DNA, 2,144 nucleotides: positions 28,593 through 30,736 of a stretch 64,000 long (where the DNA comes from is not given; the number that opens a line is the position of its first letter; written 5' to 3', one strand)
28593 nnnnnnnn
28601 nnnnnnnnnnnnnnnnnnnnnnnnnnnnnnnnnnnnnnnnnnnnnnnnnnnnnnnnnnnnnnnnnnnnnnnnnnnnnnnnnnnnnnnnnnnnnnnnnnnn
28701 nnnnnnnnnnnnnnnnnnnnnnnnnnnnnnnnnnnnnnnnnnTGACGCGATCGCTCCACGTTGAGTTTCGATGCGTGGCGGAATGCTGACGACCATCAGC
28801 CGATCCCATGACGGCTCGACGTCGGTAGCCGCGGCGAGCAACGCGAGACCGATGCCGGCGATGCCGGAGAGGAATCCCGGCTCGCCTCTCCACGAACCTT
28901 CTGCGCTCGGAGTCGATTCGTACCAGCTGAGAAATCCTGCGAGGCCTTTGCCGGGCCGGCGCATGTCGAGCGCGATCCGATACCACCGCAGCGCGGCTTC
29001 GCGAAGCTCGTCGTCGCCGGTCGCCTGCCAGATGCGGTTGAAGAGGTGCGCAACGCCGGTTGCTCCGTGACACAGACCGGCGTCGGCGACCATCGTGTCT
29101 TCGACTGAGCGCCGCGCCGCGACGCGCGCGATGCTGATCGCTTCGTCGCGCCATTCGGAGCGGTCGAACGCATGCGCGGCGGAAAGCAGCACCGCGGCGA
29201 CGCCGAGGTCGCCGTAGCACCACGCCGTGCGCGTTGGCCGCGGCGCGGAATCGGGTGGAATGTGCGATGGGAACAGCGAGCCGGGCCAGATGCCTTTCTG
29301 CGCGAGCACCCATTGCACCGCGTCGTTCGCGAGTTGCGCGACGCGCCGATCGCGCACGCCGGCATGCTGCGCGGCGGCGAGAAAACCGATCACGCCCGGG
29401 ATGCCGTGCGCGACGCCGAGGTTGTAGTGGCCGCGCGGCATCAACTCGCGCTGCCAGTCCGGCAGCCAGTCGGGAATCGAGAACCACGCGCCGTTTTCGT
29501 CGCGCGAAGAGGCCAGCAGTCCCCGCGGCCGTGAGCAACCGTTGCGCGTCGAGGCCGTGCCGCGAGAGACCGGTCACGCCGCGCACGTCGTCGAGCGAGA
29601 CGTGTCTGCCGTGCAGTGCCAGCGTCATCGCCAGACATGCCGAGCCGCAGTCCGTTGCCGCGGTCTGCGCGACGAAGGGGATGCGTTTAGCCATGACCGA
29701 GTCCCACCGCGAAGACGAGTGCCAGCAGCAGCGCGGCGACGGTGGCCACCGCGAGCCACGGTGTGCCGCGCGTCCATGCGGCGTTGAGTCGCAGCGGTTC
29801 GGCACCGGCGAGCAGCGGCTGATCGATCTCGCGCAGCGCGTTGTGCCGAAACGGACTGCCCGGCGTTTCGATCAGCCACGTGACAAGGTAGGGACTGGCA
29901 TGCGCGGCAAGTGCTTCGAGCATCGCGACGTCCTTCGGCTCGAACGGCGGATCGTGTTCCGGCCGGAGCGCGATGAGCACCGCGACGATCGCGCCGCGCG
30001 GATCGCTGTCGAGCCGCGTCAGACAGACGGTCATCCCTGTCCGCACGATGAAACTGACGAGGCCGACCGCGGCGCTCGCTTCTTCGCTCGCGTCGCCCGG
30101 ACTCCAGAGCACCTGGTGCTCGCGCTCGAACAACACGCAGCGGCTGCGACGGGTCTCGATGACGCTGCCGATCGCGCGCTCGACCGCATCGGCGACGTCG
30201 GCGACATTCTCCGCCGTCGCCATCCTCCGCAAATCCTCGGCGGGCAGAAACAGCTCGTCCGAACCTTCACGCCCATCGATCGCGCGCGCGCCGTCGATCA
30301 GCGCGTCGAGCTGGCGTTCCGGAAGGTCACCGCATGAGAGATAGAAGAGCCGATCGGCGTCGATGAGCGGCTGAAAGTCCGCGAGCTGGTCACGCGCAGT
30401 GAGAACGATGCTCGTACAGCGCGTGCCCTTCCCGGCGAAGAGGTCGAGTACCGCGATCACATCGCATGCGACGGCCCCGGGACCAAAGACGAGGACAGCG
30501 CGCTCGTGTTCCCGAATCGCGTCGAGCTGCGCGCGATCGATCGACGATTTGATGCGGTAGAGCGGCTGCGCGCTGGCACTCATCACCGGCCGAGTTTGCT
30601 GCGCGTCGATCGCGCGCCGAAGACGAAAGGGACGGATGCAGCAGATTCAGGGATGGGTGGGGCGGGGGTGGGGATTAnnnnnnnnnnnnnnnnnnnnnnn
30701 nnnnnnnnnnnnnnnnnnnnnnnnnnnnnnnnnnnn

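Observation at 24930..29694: Decayed class I lanthipeptide cluster: intact lanB, lanC lacking its N-terminal half and fused to a C39 peptidase fragment; histidine-kinase paralog truncated at the other border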

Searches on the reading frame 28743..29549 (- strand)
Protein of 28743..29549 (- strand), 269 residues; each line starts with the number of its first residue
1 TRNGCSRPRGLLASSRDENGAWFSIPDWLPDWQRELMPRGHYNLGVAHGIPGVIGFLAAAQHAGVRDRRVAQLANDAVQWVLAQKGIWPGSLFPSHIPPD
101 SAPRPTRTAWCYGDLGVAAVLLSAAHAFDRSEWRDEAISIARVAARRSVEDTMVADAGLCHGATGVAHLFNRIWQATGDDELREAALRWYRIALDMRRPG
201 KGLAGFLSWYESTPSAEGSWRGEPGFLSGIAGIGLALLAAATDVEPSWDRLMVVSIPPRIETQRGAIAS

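Call 5: search_protein_families(library=pfam, proteins=[window:28743-29549:-], max_evalue=0.01)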
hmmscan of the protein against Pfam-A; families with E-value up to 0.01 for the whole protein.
window:28743-29549:- (269 aa): 1 family
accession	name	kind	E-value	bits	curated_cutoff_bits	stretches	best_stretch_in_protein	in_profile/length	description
PF05147.19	LANC_like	-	1.2e-26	93.6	23.2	1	37-252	153-349/350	Lanthionine synthetase C-like protein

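Call 44: search_protein_families(library=ncbifam, proteins=[window:28743-29522:-], max_evalue=0.001)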
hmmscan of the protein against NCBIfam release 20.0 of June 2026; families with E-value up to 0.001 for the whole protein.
window:28743-29522:- (260 aa): 3 families
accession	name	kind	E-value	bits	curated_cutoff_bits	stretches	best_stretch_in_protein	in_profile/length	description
NF038150.1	lanthi_synth_IV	equivalog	3.4e-17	62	650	1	29-189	658-809/851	class IV lanthionine synthetase LanL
TIGR03897.1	lanti_2_LanM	subfamily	2.2e-12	45.6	304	1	23-232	741-930/932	type 2 lanthipeptide synthetase LanM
NF038151.1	lanthi_synth_III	equivalog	1.3e-10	40.3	575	1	102-232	606-734/833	class III lanthionine synthetase LanKC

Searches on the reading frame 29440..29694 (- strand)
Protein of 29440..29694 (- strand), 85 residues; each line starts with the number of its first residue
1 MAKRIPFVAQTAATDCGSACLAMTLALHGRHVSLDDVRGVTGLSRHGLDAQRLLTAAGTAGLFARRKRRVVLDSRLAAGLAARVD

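Call 5: search_protein_families(library=pfam, proteins=[window:29440-29694:-], max_evalue=0.01)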
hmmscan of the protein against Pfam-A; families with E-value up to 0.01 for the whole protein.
window:29440-29694:- (85 aa): 2 families
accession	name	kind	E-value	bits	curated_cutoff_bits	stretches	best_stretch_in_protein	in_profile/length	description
PF03412.21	Peptidase_C39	-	4.7e-11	43.1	22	1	5-65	2-62/133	Peptidase C39 family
PF11814.14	DUF3335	-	0.0056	16.6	25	1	5-36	1-32/206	Peptidase_C39 like family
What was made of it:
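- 29524..29694 (-): lanT 5' remnant: codons 1-57 of a C39-peptidase/ABC exporter, including the catalytic-Cys region (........). One further base of codon 58 lies at 29523. Pfam Peptidase_C39 positions 2-62 of 133, E 4.7e-11 (call 5).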

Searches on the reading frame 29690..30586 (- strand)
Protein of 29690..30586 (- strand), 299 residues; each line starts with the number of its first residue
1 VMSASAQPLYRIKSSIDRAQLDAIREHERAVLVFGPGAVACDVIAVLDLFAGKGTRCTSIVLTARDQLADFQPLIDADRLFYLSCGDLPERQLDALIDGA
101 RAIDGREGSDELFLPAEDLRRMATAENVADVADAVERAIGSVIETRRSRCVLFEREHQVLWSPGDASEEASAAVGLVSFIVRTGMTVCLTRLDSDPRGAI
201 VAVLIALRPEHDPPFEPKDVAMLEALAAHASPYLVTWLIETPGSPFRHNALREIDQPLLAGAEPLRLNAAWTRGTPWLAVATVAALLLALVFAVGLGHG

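Call 5: search_protein_families(library=pfam, proteins=[window:29690-30586:-], max_evalue=0.01)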
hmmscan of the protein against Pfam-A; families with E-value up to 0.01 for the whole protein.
window:29690-30586:- (299 aa): 0 families
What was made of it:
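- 29687..30586 (-): First gene of the biosynthetic operon: a GAF-domain protein with a C-terminal membrane helix (299 aa). It carries a lineage-specific 25-aa (75-bp) in-frame deletion inside the GAF domain at about 29995-30000. The window protein has no Pfam hit (call 5).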
